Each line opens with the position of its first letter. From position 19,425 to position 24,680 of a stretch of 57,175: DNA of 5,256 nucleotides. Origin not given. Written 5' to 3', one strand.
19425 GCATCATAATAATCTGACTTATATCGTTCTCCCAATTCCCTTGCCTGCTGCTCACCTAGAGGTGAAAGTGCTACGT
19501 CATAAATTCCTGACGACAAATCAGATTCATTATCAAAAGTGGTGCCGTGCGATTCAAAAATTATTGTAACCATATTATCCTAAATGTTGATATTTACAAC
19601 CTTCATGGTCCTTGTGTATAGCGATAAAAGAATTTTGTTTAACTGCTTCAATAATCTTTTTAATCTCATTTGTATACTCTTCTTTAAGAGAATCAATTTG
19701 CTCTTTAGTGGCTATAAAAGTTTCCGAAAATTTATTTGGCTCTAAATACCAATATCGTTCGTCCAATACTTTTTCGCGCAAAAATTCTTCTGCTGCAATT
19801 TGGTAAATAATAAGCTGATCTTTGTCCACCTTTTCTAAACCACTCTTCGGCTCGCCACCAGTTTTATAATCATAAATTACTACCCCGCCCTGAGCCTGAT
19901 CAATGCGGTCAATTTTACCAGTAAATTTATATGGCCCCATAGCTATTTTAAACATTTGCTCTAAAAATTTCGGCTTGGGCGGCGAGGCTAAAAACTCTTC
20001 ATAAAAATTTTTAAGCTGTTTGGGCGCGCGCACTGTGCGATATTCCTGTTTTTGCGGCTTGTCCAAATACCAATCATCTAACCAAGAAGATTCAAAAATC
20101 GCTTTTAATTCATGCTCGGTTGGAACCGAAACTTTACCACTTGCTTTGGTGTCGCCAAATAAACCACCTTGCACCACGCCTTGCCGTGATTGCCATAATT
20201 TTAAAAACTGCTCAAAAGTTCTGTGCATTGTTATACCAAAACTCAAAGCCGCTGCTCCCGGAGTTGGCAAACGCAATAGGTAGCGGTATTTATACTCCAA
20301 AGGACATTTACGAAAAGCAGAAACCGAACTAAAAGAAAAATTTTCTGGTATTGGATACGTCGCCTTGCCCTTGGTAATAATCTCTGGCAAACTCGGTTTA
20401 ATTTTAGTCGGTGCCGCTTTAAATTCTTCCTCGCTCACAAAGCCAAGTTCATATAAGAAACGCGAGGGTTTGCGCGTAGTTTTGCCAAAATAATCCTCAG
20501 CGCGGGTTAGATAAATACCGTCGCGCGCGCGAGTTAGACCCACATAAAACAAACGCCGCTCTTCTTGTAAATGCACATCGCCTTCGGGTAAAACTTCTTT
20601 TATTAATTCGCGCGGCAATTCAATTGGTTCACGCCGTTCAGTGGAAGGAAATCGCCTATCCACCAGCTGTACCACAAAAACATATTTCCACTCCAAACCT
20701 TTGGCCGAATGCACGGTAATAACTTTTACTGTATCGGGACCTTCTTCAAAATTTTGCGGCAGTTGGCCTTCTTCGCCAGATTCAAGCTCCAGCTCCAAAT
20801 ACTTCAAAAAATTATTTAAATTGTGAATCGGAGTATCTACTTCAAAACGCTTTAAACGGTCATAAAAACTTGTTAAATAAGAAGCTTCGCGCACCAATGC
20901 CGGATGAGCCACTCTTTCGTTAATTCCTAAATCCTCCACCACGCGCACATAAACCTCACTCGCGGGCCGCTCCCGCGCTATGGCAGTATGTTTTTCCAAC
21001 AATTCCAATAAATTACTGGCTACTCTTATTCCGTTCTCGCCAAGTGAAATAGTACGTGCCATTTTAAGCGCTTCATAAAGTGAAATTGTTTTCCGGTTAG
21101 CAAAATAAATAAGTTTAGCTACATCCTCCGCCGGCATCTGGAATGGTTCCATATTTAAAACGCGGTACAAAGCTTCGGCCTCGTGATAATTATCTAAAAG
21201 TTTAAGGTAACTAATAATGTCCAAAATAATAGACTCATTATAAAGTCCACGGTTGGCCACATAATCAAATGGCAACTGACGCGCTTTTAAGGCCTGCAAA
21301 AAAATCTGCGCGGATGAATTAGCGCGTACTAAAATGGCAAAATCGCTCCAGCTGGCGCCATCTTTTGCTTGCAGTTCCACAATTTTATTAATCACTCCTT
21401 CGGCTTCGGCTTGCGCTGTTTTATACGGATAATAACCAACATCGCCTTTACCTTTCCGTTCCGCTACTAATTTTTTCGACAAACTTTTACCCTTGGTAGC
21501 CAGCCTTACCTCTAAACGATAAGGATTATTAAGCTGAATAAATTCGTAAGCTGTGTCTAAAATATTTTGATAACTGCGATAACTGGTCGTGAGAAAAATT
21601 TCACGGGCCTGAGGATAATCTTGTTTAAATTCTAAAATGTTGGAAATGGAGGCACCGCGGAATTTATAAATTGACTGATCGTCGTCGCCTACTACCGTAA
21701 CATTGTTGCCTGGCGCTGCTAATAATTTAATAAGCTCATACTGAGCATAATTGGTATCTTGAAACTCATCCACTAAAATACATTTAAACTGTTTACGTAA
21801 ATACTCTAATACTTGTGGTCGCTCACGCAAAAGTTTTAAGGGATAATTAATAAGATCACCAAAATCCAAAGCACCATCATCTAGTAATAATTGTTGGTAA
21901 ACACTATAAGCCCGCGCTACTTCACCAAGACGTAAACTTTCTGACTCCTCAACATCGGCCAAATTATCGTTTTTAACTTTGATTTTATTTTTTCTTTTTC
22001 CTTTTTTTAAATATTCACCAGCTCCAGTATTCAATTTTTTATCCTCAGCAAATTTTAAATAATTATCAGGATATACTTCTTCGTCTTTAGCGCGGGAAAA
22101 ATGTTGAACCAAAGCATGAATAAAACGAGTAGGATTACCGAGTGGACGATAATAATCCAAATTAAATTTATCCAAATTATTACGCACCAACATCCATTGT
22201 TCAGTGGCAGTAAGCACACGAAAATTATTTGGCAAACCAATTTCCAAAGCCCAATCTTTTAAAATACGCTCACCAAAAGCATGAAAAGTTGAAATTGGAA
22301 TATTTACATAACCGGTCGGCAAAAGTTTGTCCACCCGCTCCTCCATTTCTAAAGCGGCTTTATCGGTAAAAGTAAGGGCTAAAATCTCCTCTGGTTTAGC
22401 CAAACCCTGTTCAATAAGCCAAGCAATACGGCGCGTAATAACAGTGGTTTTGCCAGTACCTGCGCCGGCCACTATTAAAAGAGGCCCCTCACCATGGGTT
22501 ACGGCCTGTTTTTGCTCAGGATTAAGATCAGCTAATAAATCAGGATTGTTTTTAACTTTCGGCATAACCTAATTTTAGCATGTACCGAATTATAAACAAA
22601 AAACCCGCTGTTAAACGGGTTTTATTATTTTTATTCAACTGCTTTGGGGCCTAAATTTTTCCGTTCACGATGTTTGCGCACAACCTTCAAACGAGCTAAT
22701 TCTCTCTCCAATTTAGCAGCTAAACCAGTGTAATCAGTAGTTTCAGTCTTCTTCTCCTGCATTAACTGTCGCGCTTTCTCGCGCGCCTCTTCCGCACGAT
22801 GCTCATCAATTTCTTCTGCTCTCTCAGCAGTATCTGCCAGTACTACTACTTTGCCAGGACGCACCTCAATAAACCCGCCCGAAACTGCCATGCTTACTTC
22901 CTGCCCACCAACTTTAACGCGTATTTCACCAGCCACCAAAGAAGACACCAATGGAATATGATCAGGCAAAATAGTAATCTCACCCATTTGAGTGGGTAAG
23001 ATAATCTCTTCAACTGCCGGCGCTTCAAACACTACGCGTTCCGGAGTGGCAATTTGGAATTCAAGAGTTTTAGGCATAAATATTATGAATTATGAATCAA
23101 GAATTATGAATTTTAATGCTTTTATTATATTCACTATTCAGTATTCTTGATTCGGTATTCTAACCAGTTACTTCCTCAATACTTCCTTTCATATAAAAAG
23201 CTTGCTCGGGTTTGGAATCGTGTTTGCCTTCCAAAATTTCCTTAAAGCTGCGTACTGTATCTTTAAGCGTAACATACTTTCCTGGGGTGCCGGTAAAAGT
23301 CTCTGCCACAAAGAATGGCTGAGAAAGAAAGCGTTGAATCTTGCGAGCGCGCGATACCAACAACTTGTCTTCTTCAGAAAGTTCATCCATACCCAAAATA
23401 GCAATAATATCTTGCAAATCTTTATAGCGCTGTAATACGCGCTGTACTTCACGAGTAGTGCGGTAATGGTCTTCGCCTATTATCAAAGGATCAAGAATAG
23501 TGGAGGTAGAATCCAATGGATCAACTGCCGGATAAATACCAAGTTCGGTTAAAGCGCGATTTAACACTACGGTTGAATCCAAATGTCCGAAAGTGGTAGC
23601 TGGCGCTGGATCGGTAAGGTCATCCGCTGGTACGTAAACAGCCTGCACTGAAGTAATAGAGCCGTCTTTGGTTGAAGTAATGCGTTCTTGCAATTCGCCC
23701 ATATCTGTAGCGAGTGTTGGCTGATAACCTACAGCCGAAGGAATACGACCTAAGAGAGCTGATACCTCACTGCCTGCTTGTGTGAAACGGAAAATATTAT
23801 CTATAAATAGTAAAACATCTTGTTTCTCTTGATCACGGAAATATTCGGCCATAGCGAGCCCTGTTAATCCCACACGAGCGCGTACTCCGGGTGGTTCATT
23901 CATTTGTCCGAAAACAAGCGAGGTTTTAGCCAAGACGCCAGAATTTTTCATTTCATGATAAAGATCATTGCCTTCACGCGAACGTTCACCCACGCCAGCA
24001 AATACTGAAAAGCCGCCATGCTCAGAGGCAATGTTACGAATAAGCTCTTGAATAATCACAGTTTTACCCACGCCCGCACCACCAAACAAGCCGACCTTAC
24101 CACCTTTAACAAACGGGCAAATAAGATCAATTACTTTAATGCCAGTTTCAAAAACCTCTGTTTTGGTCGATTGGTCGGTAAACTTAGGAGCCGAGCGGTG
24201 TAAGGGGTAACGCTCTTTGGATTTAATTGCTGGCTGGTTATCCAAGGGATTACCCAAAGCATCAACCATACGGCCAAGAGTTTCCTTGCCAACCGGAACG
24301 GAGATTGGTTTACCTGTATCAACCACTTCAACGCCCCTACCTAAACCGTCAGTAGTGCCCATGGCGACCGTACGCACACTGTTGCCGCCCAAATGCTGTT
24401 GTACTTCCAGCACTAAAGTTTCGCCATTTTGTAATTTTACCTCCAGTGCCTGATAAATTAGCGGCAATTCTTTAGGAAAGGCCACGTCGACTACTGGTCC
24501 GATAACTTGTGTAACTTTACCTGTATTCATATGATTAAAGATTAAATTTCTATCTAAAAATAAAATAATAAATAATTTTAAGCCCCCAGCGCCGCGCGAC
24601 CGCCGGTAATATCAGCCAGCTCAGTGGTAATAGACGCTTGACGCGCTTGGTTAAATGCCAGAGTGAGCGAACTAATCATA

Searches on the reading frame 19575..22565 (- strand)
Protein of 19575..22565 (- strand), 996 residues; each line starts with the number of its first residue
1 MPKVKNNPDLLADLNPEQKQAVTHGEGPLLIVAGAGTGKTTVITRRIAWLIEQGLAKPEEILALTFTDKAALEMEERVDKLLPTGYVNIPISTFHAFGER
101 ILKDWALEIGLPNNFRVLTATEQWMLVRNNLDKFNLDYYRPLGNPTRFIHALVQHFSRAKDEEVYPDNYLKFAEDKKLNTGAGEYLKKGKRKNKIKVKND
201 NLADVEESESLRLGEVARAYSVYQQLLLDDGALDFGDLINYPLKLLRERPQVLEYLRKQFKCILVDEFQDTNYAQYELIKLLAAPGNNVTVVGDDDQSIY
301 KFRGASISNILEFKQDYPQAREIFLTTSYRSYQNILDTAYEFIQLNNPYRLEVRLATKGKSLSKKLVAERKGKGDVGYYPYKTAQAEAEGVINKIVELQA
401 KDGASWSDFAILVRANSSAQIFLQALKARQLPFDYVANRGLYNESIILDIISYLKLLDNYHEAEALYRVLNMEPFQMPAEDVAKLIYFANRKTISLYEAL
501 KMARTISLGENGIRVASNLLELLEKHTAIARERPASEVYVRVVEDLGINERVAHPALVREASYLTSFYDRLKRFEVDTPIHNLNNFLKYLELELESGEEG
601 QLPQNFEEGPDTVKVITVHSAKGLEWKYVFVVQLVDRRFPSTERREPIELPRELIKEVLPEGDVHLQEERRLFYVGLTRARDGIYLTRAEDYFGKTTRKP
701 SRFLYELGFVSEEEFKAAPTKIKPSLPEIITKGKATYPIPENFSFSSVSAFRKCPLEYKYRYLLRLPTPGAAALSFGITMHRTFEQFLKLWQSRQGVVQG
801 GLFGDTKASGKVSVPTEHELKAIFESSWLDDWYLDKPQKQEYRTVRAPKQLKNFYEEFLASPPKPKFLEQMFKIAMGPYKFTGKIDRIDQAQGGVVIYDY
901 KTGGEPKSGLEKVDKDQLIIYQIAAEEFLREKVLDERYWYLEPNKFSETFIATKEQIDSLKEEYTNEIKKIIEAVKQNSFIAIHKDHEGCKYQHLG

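Call 66: search_protein_families(library=pfam, proteins=[window:19575-22565:-], max_evalue=0.00001)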
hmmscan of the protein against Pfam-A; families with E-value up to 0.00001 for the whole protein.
window:19575-22565:- (996 aa): 6 families
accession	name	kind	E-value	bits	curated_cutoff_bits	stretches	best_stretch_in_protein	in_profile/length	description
PF00580.27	UvrD-helicase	-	1.1e-80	271.7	23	1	14-318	1-271/271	UvrD/REP helicase N-terminal domain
PF13361.12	UvrD_C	-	2.4e-47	162.5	25.6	1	324-689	2-348/350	UvrD-like helicase C-terminal domain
PF12705.13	PDDEXK_1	-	3.7e-29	102.8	22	1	743-992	2-239/247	PD-(D/E)XK nuclease superfamily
PF13245.12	AAA_19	-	4.2e-25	88.9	25.1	1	18-303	1-134/134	AAA domain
PF13538.12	UvrD_C_2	-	4.1e-11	43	27.4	0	615-635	4-24/52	UvrD-like helicase C-terminal domain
PF13604.12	AAA_30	-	6.1e-08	33.1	27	0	14-78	2-66/191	AAA domain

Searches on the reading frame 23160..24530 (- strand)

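Call 66: search_protein_families(library=pfam, proteins=[window:23160-24530:-], max_evalue=0.00001)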
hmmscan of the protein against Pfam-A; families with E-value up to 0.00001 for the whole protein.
window:23160-24530:- (456 aa): 3 families
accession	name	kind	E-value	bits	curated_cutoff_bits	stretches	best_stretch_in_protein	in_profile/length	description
PF00006.31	ATP-synt_ab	-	5.9e-74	248.7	29.5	1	130-343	1-213/213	ATP synthase alpha/beta family, nucleotide-binding domain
PF02874.29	ATP-synt_ab_N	-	2.4e-21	76.5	20.9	1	6-73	1-69/69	ATP synthase alpha/beta family, beta-barrel domain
PF22919.1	ATP-synt_VA_C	-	1.1e-18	67.6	24.7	1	351-437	8-97/101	C-terminal domain of V and A type ATP synthase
